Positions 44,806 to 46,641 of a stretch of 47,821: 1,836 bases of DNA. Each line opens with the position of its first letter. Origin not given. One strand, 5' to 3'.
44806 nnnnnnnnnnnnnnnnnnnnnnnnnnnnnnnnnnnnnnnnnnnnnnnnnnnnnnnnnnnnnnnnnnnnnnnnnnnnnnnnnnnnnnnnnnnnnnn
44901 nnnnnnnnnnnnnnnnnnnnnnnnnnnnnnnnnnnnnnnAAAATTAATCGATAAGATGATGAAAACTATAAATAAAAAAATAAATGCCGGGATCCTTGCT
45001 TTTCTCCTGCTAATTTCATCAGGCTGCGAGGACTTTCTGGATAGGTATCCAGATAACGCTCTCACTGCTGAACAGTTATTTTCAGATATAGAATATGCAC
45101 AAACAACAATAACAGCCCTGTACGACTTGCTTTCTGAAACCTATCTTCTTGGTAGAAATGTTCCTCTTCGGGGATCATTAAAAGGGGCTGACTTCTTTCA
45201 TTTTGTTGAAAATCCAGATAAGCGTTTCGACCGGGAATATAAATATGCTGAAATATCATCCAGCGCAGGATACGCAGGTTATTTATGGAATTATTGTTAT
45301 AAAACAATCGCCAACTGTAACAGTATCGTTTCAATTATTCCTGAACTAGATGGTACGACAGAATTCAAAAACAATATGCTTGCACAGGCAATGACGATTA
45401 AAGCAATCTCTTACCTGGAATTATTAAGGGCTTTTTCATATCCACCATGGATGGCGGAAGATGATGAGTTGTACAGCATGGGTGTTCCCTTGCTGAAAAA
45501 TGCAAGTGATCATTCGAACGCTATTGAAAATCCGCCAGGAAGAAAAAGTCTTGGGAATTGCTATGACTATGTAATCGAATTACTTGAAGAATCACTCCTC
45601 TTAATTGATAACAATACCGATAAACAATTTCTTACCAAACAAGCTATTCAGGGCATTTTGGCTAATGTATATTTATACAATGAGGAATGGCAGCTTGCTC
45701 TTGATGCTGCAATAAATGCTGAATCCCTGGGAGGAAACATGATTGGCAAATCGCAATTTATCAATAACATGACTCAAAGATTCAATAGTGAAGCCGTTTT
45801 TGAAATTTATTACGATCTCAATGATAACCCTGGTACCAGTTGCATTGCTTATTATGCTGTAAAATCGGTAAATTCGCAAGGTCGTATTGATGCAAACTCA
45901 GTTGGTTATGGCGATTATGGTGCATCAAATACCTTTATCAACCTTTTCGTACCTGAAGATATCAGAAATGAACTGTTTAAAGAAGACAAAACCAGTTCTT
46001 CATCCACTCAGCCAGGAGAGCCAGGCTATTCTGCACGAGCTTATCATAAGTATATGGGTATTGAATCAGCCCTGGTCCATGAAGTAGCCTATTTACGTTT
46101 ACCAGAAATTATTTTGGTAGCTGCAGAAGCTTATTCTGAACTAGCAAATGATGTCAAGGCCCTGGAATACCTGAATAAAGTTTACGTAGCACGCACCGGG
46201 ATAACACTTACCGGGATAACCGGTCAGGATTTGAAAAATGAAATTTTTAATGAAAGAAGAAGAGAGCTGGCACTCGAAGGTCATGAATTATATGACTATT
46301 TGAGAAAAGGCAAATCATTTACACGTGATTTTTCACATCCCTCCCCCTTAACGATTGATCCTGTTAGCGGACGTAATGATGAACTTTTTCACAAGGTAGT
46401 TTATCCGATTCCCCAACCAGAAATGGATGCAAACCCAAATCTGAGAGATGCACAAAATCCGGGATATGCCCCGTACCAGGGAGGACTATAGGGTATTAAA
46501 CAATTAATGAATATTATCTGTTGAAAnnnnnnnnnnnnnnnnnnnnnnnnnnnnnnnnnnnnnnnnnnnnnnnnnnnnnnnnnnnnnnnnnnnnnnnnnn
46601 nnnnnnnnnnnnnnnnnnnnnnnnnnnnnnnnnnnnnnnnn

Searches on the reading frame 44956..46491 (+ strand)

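Call 70: search_protein_families(library=pfam, proteins=[window:44956-46491:+], max_evalue=0.001)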
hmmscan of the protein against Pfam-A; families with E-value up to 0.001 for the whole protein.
window:44956-46491:+ (511 aa): 2 families
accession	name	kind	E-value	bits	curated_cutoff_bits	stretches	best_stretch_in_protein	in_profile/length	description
PF07980.17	SusD_RagB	-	2.7e-19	70.4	23.1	1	379-504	158-297/297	SusD family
PF14322.12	SusD-like_3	-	1.6e-13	51.8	27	1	26-240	1-191/191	Starch-binding associating with outer membrane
